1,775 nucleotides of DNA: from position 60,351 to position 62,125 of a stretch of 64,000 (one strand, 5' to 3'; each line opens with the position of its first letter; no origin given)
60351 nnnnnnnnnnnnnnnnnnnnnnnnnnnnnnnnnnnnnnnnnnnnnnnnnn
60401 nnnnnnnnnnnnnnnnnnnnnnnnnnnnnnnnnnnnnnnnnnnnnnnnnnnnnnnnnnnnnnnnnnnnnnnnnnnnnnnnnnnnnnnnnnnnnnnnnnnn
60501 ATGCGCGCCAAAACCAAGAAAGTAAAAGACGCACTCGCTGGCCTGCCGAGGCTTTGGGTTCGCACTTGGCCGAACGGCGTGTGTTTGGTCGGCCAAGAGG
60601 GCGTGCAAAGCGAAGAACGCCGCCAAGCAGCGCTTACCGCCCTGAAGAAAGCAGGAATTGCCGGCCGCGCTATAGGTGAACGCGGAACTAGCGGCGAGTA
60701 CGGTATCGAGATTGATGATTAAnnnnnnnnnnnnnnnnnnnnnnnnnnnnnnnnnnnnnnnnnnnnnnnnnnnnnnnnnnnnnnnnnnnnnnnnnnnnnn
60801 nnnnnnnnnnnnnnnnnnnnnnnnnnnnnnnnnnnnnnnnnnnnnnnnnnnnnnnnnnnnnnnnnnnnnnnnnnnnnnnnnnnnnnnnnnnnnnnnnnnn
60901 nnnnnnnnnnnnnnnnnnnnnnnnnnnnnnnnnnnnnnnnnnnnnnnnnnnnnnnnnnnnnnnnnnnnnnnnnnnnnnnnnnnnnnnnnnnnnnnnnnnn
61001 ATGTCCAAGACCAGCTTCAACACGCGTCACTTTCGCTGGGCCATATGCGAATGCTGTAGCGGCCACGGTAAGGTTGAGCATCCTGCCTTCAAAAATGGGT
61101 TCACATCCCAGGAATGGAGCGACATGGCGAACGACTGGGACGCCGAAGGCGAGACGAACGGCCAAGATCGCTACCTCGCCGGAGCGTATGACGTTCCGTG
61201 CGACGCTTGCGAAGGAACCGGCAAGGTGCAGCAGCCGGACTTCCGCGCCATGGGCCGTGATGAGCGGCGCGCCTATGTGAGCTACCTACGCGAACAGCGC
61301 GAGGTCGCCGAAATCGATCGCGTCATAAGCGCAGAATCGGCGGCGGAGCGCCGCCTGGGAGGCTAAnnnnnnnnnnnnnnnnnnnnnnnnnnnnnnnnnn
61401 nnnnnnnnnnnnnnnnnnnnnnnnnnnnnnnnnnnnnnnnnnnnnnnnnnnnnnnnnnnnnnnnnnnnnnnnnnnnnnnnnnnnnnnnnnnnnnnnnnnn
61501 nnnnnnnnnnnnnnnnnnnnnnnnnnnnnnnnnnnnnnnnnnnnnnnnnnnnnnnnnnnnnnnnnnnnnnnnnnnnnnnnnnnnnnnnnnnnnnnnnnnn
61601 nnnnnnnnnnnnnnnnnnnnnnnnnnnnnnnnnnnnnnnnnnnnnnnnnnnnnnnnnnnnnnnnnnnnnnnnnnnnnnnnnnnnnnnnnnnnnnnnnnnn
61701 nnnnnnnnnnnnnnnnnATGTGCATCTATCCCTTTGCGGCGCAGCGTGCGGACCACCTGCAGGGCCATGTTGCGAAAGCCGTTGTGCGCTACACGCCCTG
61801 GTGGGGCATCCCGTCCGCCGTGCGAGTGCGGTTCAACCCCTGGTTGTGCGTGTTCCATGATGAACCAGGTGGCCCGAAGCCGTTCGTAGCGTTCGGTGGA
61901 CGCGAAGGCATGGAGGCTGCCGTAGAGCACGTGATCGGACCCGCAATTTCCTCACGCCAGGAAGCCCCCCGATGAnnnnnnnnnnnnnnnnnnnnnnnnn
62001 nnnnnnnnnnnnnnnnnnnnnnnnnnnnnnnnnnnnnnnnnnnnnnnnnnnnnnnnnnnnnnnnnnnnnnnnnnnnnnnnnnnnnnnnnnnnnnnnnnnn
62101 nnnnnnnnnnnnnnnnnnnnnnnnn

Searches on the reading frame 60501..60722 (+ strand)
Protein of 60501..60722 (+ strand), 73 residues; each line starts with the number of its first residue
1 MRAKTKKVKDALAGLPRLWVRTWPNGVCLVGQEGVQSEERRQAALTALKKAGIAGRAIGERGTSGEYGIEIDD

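Call 64: search_protein_families(library=pfam, proteins=[window:60501-60722:+], max_evalue=1)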
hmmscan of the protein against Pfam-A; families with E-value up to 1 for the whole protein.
window:60501-60722:+ (73 aa): 1 family
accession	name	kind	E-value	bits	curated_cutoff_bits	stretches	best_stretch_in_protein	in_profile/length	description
PF23889.1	DUF7241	-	0.056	14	27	1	21-67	10-53/70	Domain of unknown function (DUF7241)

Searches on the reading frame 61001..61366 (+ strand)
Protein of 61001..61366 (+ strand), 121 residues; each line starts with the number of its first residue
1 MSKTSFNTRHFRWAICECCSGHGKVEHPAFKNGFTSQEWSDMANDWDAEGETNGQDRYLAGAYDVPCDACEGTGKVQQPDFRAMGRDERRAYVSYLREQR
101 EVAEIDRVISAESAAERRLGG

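Call 10: search_protein_families(library=pfam, proteins=[window:61001-61366:+], max_evalue=0.01)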
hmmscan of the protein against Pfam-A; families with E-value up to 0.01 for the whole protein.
window:61001-61366:+ (121 aa): 3 families
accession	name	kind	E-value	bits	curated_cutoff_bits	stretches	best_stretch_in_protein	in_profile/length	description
PF23733.2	GRXCR1-2_C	-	0.00058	20.2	26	0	65-79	10-24/47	GRXCR1/2, C-terminal domain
PF00684.25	DnaJ_CXXCXGXG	-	0.00068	20.3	32.7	0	64-77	41-54/65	DnaJ central domain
PF17302.8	DUF5351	-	0.0038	17.9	27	0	66-75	19-28/29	Family of unknown function (DUF5351)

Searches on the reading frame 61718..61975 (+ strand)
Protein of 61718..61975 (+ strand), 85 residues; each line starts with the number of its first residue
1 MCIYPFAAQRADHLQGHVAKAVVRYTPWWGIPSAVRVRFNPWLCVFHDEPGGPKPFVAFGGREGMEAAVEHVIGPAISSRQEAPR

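Call 72: find_encoding_contigs(protein=window:61718-61975:+, flank=10000, max_places=3)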
Protein window:61718-61975:+ (85 aa): 3 contigs read that carry it; 2 places shown.
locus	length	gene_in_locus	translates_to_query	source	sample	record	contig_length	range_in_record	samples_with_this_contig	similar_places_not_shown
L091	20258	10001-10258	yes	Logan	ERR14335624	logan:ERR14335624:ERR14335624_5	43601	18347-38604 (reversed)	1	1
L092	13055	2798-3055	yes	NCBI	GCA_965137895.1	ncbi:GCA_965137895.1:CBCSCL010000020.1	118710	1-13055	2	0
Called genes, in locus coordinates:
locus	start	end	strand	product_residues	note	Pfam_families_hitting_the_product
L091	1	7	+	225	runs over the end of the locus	PF00563:EAL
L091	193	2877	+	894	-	PF11924:IAT_beta, PF02369:Big_1, PF09134:Invasin_D3 (weak), PF02369:Big_1, PF09134:Invasin_D3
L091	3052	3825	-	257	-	-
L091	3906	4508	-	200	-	-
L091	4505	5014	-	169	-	-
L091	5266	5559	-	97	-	PF05016:ParE_toxin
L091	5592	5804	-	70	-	PF21217:PaaA2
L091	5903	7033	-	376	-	PF00589:Phage_integrase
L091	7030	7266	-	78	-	-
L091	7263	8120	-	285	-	-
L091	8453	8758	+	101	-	-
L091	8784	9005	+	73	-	-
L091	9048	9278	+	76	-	-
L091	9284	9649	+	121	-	-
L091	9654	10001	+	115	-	-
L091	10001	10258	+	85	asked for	-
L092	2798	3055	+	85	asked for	-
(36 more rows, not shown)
